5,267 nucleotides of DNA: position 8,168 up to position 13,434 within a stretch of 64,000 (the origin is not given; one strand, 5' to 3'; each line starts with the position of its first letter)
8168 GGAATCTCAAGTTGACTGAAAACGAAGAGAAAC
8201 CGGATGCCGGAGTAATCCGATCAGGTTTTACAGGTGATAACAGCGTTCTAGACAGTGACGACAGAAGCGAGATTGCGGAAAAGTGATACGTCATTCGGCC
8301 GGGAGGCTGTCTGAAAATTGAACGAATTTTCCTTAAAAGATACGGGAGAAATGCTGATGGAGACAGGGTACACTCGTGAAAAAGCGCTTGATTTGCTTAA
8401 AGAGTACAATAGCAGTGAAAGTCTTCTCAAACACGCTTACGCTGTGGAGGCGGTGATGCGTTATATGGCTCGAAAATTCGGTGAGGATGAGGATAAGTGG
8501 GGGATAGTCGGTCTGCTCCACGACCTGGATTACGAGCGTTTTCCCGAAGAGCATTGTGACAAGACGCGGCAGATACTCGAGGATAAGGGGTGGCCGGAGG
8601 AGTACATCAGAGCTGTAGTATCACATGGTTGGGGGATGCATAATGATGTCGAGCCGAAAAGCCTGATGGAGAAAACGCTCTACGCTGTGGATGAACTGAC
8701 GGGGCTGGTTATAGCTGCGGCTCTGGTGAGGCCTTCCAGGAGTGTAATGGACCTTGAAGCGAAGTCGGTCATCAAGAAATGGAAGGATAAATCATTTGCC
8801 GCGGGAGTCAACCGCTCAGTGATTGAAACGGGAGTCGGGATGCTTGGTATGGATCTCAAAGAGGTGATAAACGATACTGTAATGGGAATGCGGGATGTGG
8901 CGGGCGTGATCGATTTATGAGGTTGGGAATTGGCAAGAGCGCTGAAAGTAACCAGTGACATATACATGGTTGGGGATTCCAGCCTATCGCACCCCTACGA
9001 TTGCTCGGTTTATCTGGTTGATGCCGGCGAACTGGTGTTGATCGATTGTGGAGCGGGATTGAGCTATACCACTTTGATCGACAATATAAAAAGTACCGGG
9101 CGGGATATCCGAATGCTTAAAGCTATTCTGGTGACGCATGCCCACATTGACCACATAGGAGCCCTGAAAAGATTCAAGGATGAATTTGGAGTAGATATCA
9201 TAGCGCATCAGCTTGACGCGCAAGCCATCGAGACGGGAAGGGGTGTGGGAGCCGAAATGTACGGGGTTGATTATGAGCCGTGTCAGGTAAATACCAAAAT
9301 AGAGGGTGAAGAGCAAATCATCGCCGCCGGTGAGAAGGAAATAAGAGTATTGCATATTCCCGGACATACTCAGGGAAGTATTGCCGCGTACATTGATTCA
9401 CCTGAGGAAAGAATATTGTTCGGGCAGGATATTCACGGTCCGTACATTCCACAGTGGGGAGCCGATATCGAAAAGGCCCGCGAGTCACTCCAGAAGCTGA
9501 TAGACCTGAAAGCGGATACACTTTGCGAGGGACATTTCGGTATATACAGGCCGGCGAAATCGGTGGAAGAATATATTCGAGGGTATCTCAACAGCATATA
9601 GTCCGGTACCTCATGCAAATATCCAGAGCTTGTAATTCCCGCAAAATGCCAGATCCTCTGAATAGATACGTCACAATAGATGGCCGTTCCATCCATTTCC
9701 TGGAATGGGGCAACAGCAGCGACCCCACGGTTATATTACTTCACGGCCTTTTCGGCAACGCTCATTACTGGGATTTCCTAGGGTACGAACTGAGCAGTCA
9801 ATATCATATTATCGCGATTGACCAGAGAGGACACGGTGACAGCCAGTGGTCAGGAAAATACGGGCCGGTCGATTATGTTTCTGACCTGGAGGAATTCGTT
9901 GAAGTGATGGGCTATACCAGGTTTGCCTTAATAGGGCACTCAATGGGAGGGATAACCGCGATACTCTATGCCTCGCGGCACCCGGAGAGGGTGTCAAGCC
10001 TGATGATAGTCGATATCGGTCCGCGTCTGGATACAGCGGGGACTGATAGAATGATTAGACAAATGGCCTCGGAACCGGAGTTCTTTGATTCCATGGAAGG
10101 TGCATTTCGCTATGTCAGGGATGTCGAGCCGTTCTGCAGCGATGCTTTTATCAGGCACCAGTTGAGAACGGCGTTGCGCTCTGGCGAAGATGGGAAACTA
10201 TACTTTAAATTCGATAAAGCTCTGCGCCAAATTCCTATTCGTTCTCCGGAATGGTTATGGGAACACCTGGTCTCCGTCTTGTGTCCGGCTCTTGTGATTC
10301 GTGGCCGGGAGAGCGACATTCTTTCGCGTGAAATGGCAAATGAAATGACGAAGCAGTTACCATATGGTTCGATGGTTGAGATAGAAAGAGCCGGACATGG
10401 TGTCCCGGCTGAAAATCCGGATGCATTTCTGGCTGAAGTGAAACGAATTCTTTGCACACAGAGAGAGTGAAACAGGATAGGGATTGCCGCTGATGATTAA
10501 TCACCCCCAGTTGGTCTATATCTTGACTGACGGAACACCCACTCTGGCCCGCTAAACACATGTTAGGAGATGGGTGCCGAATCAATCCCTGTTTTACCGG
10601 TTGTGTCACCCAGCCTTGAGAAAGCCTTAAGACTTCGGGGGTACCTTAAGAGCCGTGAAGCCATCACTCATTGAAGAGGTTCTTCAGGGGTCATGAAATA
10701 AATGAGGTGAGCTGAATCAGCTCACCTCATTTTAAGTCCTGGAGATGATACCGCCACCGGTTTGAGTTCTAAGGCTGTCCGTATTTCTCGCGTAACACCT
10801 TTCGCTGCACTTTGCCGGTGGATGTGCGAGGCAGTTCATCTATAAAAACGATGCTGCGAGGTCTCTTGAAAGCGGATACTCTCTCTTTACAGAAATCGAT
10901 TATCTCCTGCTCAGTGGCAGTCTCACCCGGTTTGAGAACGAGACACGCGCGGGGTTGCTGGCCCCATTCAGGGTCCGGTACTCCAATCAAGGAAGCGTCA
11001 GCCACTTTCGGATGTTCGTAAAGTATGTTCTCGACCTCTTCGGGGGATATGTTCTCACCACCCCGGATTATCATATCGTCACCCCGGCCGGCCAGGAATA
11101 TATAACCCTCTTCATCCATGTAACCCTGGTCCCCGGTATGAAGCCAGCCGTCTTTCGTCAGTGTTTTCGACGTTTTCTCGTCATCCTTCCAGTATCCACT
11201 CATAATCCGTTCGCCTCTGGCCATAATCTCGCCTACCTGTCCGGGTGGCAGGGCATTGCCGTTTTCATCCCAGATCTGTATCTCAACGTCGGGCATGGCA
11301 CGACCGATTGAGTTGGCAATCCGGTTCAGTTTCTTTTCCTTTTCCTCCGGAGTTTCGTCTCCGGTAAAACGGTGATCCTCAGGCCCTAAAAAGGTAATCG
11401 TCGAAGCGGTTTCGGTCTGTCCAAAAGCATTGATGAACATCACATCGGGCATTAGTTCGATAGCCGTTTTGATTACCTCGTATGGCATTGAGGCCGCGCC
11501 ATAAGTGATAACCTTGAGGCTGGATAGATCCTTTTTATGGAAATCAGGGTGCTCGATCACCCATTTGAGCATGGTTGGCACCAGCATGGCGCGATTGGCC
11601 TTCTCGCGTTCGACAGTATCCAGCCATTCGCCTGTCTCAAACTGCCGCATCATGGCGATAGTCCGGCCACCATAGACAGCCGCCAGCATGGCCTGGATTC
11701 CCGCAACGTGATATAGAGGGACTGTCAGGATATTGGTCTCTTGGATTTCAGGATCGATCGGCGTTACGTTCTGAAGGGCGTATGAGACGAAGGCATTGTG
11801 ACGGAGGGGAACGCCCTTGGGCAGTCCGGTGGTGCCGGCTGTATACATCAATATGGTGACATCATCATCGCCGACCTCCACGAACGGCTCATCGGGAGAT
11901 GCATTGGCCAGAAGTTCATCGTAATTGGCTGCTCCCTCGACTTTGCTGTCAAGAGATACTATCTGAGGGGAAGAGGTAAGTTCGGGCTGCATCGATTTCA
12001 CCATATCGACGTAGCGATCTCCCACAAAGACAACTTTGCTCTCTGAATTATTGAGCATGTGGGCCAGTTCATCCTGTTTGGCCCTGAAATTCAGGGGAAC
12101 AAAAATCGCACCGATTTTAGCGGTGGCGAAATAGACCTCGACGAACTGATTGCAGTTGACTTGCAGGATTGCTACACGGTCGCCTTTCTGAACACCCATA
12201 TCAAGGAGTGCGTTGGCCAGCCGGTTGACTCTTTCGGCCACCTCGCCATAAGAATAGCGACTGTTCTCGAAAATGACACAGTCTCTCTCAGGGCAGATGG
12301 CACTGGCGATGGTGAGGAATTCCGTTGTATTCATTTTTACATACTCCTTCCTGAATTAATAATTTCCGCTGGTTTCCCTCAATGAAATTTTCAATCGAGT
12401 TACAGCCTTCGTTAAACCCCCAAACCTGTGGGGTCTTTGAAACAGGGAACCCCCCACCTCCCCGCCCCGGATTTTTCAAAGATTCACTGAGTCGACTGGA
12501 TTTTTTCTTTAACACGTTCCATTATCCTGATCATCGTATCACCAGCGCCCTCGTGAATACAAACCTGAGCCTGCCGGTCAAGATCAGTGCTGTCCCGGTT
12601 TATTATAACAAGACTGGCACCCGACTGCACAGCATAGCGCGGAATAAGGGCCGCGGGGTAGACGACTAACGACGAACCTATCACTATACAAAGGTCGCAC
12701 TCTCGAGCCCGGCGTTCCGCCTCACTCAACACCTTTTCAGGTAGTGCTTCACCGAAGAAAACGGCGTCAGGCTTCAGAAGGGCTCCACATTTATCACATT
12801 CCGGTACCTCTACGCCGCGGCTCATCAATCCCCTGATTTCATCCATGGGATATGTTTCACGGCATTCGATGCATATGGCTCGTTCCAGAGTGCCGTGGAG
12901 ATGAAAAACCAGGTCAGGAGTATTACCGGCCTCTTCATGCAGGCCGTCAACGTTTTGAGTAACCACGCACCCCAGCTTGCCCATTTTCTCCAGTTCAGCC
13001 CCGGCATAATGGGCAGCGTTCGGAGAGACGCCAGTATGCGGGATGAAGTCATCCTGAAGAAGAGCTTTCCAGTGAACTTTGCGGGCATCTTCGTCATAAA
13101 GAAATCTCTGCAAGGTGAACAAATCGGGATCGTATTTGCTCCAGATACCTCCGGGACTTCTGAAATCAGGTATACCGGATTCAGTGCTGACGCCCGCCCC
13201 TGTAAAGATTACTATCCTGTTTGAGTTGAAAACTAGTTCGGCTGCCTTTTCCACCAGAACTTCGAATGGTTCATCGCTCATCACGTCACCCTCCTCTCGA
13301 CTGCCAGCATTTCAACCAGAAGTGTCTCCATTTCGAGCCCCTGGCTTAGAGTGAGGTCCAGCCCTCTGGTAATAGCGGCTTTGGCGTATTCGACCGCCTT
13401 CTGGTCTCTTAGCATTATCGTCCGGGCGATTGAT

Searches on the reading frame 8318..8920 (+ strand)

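Call 33: search_protein_families(library=pfam, proteins=[window:8318-8920:+], max_evalue=0.001)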
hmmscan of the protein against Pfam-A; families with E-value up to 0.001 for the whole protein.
window:8318-8920:+ (200 aa): 1 family
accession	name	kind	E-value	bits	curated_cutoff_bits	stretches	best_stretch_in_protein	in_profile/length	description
PF01966.28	HD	-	1.6e-07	32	22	1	37-127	2-113/116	HD domain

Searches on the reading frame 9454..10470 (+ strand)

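Call 32: search_protein_families(library=pfam, proteins=[window:9454-10470:+], max_evalue=0.001)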
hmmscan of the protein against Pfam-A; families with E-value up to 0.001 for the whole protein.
window:9454-10470:+ (338 aa): 4 families
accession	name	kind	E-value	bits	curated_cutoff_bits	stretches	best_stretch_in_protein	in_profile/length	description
PF00561.26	Abhydrolase_1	-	2.5e-29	103.1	25.8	1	91-215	1-128/245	alpha/beta hydrolase fold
PF12697.13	Abhydrolase_6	-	8.8e-25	89.1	26.3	1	93-327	1-216/217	Alpha/beta hydrolase family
PF12146.15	Hydrolase_4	-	1.9e-16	60.6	27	1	90-185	4-106/239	Serine aminopeptidase, S33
PF00756.26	Esterase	-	6e-05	23.4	22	1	157-184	117-144/251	Putative esterase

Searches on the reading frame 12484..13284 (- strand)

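Call 33: search_protein_families(library=pfam, proteins=[window:12484-13284:-], max_evalue=0.001)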
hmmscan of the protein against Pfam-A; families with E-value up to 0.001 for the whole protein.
window:12484-13284:- (266 aa): 2 families
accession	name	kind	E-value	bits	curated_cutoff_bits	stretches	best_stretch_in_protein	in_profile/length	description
PF02146.23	SIR2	-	7.9e-49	166.5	24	1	29-210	1-180/180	Sir2 family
PF00205.28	TPP_enzyme_M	-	1.1e-05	25.6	30.4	0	186-245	68-128/137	Thiamine pyrophosphate enzyme, central domain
